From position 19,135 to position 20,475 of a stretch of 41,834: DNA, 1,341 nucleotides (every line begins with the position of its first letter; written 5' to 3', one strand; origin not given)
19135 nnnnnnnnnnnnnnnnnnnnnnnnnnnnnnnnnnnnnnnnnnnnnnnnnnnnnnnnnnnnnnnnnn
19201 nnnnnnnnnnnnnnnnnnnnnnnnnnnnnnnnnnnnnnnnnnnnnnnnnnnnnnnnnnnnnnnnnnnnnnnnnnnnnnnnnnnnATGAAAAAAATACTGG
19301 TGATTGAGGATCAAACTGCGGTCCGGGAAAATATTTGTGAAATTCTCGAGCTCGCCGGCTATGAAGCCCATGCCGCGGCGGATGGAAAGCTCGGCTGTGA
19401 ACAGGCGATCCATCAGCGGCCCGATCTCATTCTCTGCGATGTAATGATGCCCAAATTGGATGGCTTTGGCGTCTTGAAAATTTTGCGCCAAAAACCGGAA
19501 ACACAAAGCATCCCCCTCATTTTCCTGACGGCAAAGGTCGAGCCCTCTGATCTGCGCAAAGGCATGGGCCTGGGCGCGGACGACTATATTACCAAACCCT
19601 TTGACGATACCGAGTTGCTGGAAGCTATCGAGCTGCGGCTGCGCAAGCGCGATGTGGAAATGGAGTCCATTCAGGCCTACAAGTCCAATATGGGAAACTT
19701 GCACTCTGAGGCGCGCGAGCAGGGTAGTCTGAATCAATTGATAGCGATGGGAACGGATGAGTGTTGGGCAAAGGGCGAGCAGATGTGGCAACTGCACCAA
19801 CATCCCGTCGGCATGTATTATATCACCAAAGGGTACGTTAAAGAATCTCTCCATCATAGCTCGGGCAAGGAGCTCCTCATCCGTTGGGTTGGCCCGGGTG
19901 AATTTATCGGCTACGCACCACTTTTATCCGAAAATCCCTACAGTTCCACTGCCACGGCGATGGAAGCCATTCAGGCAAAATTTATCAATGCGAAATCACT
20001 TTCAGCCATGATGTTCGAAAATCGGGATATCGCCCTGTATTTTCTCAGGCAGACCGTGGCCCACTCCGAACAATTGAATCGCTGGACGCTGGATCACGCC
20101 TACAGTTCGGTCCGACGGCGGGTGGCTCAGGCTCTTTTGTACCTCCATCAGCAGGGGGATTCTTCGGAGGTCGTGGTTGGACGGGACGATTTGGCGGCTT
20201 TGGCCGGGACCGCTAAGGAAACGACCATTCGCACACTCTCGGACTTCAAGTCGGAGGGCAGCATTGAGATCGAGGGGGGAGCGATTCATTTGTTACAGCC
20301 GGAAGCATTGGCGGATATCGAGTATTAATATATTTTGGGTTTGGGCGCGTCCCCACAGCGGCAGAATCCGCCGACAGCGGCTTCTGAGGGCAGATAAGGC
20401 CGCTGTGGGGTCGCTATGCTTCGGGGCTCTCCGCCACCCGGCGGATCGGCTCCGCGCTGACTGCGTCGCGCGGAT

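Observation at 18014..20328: FixL-type haem-PAS O2-sensor kinase coupled to a REC-Crp/Fnr fusion regulator beside the cbb3 oxidase cluster: a possibly collapsed FixL-FixJ-FixK cascade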

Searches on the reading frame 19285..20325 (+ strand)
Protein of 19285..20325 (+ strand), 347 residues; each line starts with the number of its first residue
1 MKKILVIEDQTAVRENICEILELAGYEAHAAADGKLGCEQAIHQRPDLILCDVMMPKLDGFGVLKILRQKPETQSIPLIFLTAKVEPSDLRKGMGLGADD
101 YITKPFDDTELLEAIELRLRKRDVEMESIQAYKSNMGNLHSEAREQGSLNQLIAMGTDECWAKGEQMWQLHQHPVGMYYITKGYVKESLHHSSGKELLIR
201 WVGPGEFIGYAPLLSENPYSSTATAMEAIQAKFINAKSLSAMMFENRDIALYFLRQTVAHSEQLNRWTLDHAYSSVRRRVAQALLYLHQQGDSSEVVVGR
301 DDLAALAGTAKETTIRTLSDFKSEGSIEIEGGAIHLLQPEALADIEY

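Call 3: search_protein_families(library=pfam, proteins=[window:19285-20325:+], max_evalue=0.01)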
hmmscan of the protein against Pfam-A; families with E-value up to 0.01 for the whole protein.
window:19285-20325:+ (347 aa): 3 families
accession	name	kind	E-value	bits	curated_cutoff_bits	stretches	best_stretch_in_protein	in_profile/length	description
PF00072.30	Response_reg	-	1.4e-28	99.7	30.2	1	4-116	1-111/111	Response regulator receiver domain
PF13545.12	HTH_Crp_2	-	1.2e-13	51.3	27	1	279-345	2-70/70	Crp-like helix-turn-helix domain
PF00027.35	cNMP_binding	-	3.3e-12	46.7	27.5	1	163-245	6-88/89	Cyclic nucleotide-binding domain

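Call 8: search_protein_families(library=ncbifam, proteins=[window:19285-20325:+], max_evalue=0.001)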
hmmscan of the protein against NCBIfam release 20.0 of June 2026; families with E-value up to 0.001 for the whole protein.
window:19285-20325:+ (347 aa): 99 families (the best 25 are shown)
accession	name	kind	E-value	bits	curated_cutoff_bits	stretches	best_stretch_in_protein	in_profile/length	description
TIGR02154.1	PhoB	equivalog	3.7e-29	101.7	296.2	1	2-127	3-128/226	phosphate regulon transcriptional regulator PhoB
NF040689.1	MtrAB_MtrA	equivalog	2e-28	99.3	300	1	4-129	1-124/219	MtrAB system response regulator MtrA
NF041733.1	resp_reg_CseB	equivalog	2e-27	96.1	350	1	3-131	2-127/228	two-component system response regulator CseB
NF045944.1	ResRegRpaBCyano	equivalog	2e-27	96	330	1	5-130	1-123/229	response regulator transcription factor RpaB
NF053854.1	RespRegPhoBBctds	equivalog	1.1e-25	90.3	270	1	4-129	1-125/225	two-component system response regulator PhoB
NF051850.1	RespRegRprY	equivalog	1.4e-24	86.8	370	1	3-146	6-146/234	response regulator transcription factor RprY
NF040534.1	resp_reg_YycF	equivalog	6e-24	84.6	340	1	2-127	1-123/231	response regulator YycF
NF007135.0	PRK09581.1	equivalog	6.6e-24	84.5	474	1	3-126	4-129/457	PleD family two-component system response regulator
TIGR01387.1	cztR_silR_copR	subfamily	1.8e-23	83.3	279.2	1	4-126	1-121/218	heavy metal response regulator transcription factor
NF007546.0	PRK10161.1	equivalog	5.3e-23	81.8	471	1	2-121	3-122/229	phosphate response regulator transcription factor PhoB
NF008296.0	PRK11083.1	equivalog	1.4e-22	80.3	273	1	2-133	4-132/228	two-component system response regulator CreB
NF008199.0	PRK10955.1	equivalog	1.6e-22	80.6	341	1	1-126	1-122/232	envelope stress response regulator transcription factor CpxR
NF033120.0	vanR_FM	exception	2.3e-22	79.8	460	1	3-122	5-121/231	vancomycin resistance response regulator transcription factor, VanR-F/VanR-M family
NF008567.0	PRK11517.1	equivalog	4.6e-22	78.5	353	1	3-137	2-133/223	response regulator transcription factor HprR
NF007005.1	PRK09468.1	equivalog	5.2e-22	78.4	331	1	2-129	4-129/237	osmolarity response regulator transcription factor OmpR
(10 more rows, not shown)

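Call 13: find_homologous_proteins(query=window:19285-20325:+, max_evalue=1e-10)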
Query window:19285-20325:+ (347 aa): 7905 proteins with E <= 1e-10 among 8000 candidates; the best 120 are listed.
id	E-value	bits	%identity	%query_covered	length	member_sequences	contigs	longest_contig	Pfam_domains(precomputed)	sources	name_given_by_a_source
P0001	2.7e-228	774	100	100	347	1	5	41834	PF13545.13,PF00027.36,PF00072.31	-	-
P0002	1.7e-207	706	90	100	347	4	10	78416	PF13545.13,PF00027.36,PF00072.31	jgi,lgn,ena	jgi:DNA-binding response OmpR family regulator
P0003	5.3e-122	425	58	100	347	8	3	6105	PF13545.13,PF00027.36,PF00072.31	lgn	-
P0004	3.7e-121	422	58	99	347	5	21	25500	PF13545.13,PF00027.36,PF00072.31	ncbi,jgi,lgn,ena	-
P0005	3.4e-119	416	57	99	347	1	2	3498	PF13545.13,PF00027.36,PF00072.31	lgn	-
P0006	9.4e-118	411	58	100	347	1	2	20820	PF13545.13,PF00027.36,PF00072.31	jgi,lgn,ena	-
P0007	1.5e-117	410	56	99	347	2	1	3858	PF13545.13,PF00027.36,PF00072.31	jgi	-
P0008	8.0e-117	408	56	100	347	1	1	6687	PF13545.13,PF00027.36,PF00072.31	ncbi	-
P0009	3.4e-116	406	57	99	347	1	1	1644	PF13545.13,PF00027.36,PF00072.31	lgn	-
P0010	3.8e-113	396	56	100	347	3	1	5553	PF13545.13,PF00027.36,PF00072.31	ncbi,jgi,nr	ncbi:MAG: response regulator [Bacteroidetes bacterium]|jgi:CheY-like chemotaxis protein|nr:response 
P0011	3.6e-112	393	56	99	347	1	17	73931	PF13545.13,PF00027.36,PF00072.31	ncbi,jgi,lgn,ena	-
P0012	2.5e-95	337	50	99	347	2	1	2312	PF13545.13,PF00027.36,PF00072.31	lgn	-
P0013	3.0e-95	337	49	99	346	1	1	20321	PF13545.13,PF00027.36,PF00072.31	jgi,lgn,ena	-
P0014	5.6e-95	336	48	99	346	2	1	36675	PF13545.13,PF00027.36,PF00072.31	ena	-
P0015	6.2e-95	336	49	99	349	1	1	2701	PF13545.13,PF00027.36,PF00072.31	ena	-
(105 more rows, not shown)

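Call 15: find_related_loci(query=A1, collection=genome_contigs, flank=10000)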
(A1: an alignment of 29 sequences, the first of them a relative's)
Query A1 (347 aa) in genome_contigs; peptide patterns used: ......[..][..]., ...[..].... (x = any residue, [..] = any of these).
600 stretches matched a pattern (row limit reached: there are more); 593 encode a relative of the query (tblastn E <= 1e-3); the best 80 are kept; 80 distinct loci.
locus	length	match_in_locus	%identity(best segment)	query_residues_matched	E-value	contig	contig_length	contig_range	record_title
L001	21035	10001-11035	43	1-345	4e-90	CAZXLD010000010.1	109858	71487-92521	MAG TPA_asm: uncultured Saprospiraceae bacterium isolate SRP128890_co1_144 genome assembly, contig: NODE_251_length_1098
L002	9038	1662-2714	43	1-346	2e-88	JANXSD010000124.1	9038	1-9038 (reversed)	MAG: Bacteroidetes bacterium isolate 336R_metabat_52 336R_k141_1929393, whole genome shotgun sequence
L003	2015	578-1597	44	3-342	2e-87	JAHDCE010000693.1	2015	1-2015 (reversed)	MAG: Saprospiraceae bacterium isolate MAG-127 RZ_140990, whole genome shotgun sequence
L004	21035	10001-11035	40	1-345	2e-83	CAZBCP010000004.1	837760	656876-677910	MAG TPA_asm: uncultured Ohtaekwangia sp. isolate binchicken_co84_140 genome assembly, contig: k141_279506, whole genome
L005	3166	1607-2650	40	1-347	2e-84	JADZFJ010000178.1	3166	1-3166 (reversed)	MAG: Crocinitomix sp. isolate SJ859 c_000000698069, whole genome shotgun sequence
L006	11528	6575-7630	42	1-345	3e-83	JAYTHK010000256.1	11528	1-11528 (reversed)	MAG: Cytophagales bacterium isolate GFS_2515 GFS_2515_255, whole genome shotgun sequence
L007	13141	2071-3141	41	1-347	3e-81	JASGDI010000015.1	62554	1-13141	MAG: Niabella sp. isolate 3M022 JMF-2106-05-0003A.bin.22_15, whole genome shotgun sequence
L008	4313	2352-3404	40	1-345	4e-81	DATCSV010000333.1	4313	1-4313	MAG TPA_asm: Flavipsychrobacter sp. isolate SMAG_U7314 k141_219899, whole genome shotgun sequence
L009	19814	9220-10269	41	2-347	3e-81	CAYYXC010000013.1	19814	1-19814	MAG TPA_asm: uncultured Chitinophaga sp. isolate SRP278252_co3_217 genome assembly, contig: NODE_4776_length_19814_cov_3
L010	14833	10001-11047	40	2-345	3e-79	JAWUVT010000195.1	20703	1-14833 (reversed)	MAG: Flavobacteriales bacterium isolate HBSea_ice_MAG1511 BAT.1511_448338_flag=1_multi=5.9990_len=20703, whole genome sh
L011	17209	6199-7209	39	2-337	7e-78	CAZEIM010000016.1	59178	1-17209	MAG TPA_asm: uncultured Flavobacteriales bacterium isolate SRP290908_co2_162 genome assembly, contig: NODE_580_length_59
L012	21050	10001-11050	39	1-345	2e-77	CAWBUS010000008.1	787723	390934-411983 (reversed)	MAG: uncultured Chitinophagaceae bacterium isolate MFD05502.bin.1.162 genome assembly, contig: contig_34470, whole genom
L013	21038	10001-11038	40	1-345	5e-77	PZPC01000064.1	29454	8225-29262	MAG: Bacteroidetes bacterium isolate Spr20G08_bin78 NODE_1072_length_29454_cov_191.263, whole genome shotgun sequence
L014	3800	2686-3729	39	2-346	3e-75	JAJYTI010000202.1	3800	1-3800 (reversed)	MAG: Bacteroidetes bacterium isolate DX1.bin96 NODE_37702_length_3800_cov_2.696706, whole genome shotgun sequence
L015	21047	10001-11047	39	1-345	2e-73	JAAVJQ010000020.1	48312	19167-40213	Salinimicrobium nanhaiense strain J15B81-2 seq20, whole genome shotgun sequence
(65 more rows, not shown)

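Call 31: find_encoding_contigs(protein=P0002, flank=10000, max_places=3)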
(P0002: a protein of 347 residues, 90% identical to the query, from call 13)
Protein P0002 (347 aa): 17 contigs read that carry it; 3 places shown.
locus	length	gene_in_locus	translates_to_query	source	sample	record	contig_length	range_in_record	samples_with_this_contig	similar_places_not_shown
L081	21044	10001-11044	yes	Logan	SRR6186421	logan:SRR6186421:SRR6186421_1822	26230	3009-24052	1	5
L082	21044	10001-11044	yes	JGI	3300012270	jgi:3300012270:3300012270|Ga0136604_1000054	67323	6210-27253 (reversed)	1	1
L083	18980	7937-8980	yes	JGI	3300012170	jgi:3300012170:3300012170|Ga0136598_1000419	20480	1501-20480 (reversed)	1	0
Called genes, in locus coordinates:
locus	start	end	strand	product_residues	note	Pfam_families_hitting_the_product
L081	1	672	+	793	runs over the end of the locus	PF00403:HMA (weak), PF00122:E1-E2_ATPase, PF00702:Hydrolase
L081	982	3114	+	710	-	PF00115:COX1, PF02433:FixO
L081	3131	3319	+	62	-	-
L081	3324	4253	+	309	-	PF14715:FixP_N, PF13442:Cytochrome_CBB3, PF00034:Cytochrom_C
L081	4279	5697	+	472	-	PF12801:Fer4_5, PF13187:Fer4_9 (faint), PF13484:Fer4_16 (faint), PF13534:Fer4_17 (faint), PF12838:Fer4_7 (weak), PF13183:Fer4_8 (faint), PF13746:Fer4_18, PF11614:FixG_C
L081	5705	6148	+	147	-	PF05751:FixH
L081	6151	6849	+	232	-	PF13386:DsbD_2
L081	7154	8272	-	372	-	-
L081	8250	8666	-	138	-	PF00571:CBS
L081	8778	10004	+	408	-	PF00989:PAS, PF13188:PAS_8, PF08448:PAS_4 (weak), PF13426:PAS_9, PF24820:Diguanyl_cycl_sensor (weak), PF00512:HisKA, PF02518:HATPase_c, PF14501:HATPase_c_5 (faint)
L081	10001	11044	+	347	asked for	PF00072:Response_reg, PF00027:cNMP_binding, PF13545:HTH_Crp_2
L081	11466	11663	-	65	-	-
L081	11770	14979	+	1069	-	PF00580:UvrD-helicase, PF13245:AAA_19 (faint), PF13361:UvrD_C (faint), PF13538:UvrD_C_2 (faint), PF12705:PDDEXK_1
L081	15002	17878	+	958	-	PF13361:UvrD_C (faint), PF12705:PDDEXK_1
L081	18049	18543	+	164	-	PF22381:Staph_reg_Sar_Rot (weak), PF12802:MarR_2, PF25212:HVO_A0114 (weak), PF01047:MarR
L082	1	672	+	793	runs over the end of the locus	PF00403:HMA (weak), PF00122:E1-E2_ATPase, PF00702:Hydrolase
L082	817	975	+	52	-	PF03597:FixS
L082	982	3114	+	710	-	PF00115:COX1, PF02433:FixO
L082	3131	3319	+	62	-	-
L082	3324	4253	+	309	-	PF14715:FixP_N, PF13442:Cytochrome_CBB3, PF00034:Cytochrom_C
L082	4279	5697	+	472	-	PF12801:Fer4_5, PF13187:Fer4_9 (faint), PF13484:Fer4_16 (faint), PF13534:Fer4_17 (faint), PF12838:Fer4_7 (weak), PF13183:Fer4_8 (faint), PF13746:Fer4_18, PF11614:FixG_C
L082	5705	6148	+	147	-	PF05751:FixH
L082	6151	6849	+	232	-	PF13386:DsbD_2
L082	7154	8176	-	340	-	-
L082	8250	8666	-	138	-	PF00571:CBS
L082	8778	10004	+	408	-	PF00989:PAS, PF13188:PAS_8, PF08448:PAS_4 (weak), PF13426:PAS_9, PF24820:Diguanyl_cycl_sensor (weak), PF00512:HisKA, PF02518:HATPase_c, PF14501:HATPase_c_5 (faint)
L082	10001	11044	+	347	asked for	PF00072:Response_reg, PF00027:cNMP_binding, PF13545:HTH_Crp_2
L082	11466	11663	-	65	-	-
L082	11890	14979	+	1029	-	PF00580:UvrD-helicase, PF13361:UvrD_C (faint), PF13538:UvrD_C_2 (faint), PF12705:PDDEXK_1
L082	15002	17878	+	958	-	PF13361:UvrD_C (faint), PF12705:PDDEXK_1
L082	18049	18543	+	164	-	PF22381:Staph_reg_Sar_Rot (weak), PF12802:MarR_2, PF25212:HVO_A0114 (weak), PF01047:MarR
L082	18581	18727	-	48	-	-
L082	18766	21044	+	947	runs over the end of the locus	PF13620:CarboxypepD_reg (weak), PF13715:CarbopepD_reg_2, PF07715:Plug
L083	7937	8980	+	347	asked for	PF00072:Response_reg, PF00027:cNMP_binding, PF13545:HTH_Crp_2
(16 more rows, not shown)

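Call 32: find_encoding_contigs(protein=P0011, flank=10000, max_places=3)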
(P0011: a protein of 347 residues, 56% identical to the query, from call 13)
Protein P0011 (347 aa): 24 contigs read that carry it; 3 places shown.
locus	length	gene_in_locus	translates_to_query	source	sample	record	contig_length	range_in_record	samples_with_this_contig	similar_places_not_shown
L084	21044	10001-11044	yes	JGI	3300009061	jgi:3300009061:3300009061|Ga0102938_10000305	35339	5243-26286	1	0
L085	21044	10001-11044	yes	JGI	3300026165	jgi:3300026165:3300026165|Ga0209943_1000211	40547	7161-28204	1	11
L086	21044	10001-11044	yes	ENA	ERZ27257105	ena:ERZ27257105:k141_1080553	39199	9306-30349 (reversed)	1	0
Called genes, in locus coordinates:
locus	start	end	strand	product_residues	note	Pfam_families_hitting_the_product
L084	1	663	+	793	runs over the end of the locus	PF00403:HMA, PF00122:E1-E2_ATPase, PF00702:Hydrolase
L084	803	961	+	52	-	PF03597:FixS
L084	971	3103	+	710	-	PF00115:COX1, PF02433:FixO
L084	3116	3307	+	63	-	-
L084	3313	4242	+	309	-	PF14715:FixP_N, PF13442:Cytochrome_CBB3, PF00034:Cytochrom_C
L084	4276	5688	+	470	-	PF12801:Fer4_5, PF12838:Fer4_7 (faint), PF13183:Fer4_8 (faint), PF13187:Fer4_9 (faint), PF13534:Fer4_17 (faint), PF13484:Fer4_16 (weak), PF13746:Fer4_18, PF11614:FixG_C, +1 more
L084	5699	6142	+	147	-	PF05751:FixH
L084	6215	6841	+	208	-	PF02683:DsbD_TM (weak), PF13386:DsbD_2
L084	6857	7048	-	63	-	-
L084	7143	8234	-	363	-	-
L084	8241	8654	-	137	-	PF00571:CBS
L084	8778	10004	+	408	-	PF00989:PAS, PF13188:PAS_8, PF08448:PAS_4 (faint), PF13426:PAS_9, PF24820:Diguanyl_cycl_sensor, PF00512:HisKA, PF02518:HATPase_c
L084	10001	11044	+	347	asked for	PF00072:Response_reg, PF00027:cNMP_binding, PF13545:HTH_Crp_2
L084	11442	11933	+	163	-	PF12802:MarR_2 (weak), PF01047:MarR, PF13601:HTH_34 (weak)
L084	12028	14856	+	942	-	PF13620:CarboxypepD_reg (weak), PF13715:CarbopepD_reg_2, PF07715:Plug, PF00593:TonB_dep_Rec_b-barrel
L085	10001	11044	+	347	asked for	PF00072:Response_reg, PF00027:cNMP_binding, PF13545:HTH_Crp_2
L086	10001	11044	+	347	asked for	PF00072:Response_reg, PF00027:cNMP_binding, PF13545:HTH_Crp_2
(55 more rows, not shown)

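Call 41: search_solved_structures(query=window:19285-20325:+, max_evalue=0.01, show_alignments=0)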
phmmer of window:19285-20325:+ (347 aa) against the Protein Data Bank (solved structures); distinct sequences matched with E-value up to 0.01: 331 (the best 60 are shown).
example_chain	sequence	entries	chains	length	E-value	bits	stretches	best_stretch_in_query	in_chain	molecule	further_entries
9dvt_R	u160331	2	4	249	3.5e-24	88.5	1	3-123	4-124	DNA-binding dual master transcriptional regulator RpaA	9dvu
1mvo_A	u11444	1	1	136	1.2e-23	86.7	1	2-129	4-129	PhoP response regulator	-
9g85_A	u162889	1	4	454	1.7e-22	83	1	3-137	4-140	Response regulator PleD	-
9g86_A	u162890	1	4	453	1.8e-22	82.9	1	3-137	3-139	Response regulator PleD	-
2wb4_A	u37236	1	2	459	1.8e-22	82.9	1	3-137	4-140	DIGUANYLATE CYCLASE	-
1w25_A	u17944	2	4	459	1.9e-22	82.9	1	3-137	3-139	STALKED-CELL DIFFERENTIATION CONTROLLING PROTEIN | RESPONSE REGULATOR PLED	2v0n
1b00_A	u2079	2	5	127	3.4e-22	82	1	2-121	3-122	PHOSPHATE REGULON TRANSCRIPTIONAL REGULATORY PROTEIN PHOB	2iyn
1zes_A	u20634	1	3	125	3.5e-22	82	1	2-120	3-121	Phosphate regulon transcriptional regulatory protein phoB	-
2zwm_A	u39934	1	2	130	5.5e-22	81.3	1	2-122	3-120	Transcriptional regulatory protein yycF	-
3f6p_A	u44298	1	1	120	9.7e-22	80.5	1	2-121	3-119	Transcriptional regulatory protein yycF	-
3t6k_A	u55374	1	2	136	1.9e-21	79.6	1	4-125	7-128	Response regulator receiver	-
1nxo_A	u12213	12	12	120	3.3e-21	78.8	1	1-121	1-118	DNA-binding response regulator | Response regulator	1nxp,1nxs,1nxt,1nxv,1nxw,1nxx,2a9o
4ja2_A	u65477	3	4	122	3.9e-21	78.5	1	2-117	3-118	Response regulator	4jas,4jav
9xzo_A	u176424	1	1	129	4e-21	78.5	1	1-116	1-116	De novo protein M1X0B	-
8fk2_A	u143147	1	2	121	5.6e-21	78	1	1-122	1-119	Putative response regulator CovR VicR-like protein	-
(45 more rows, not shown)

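Call 56: predict_structure(alignment_id=A2)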
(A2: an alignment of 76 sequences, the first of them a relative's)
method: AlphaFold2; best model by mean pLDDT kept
length: 347 residues; sequences in the alignment: 76
mean_pLDDT: 87.7   pTM: 0.56
mean pLDDT of the five models: 87.7, 87.4, 86.9, 85.6, 84.8
residues with pLDDT >= 90: 210; 70-90: 106; 50-70: 23; < 50: 8
segments of 3 or more residues with pLDDT < 50: 132-139
pLDDT, mean of each block of 10 residues (from residue 1): 94 95 96 95 94 90 91 89 74 62 87 89 71 47 85 95 96 96 93 84 93 93 95 95 89 90 87 91 89 76 90 94 92 87 83
secondary structure, 60 per line:
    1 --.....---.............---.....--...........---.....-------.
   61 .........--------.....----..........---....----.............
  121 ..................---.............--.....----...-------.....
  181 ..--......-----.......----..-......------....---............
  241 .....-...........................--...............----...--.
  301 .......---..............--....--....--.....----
elements in order: E3-7 H11-23 E27-31 H34-44 E48-52 H60-69 E78-82 H87-96 E100-103 H108-138 H142-154 E157-161 E166-168 E176-182 E185-190 E196-202 H210-215 E222-225 E229-235 H236-245 H247-273 H276-290 E295-297 H300-307 H311-324 E327-330 E333-336 H339-343
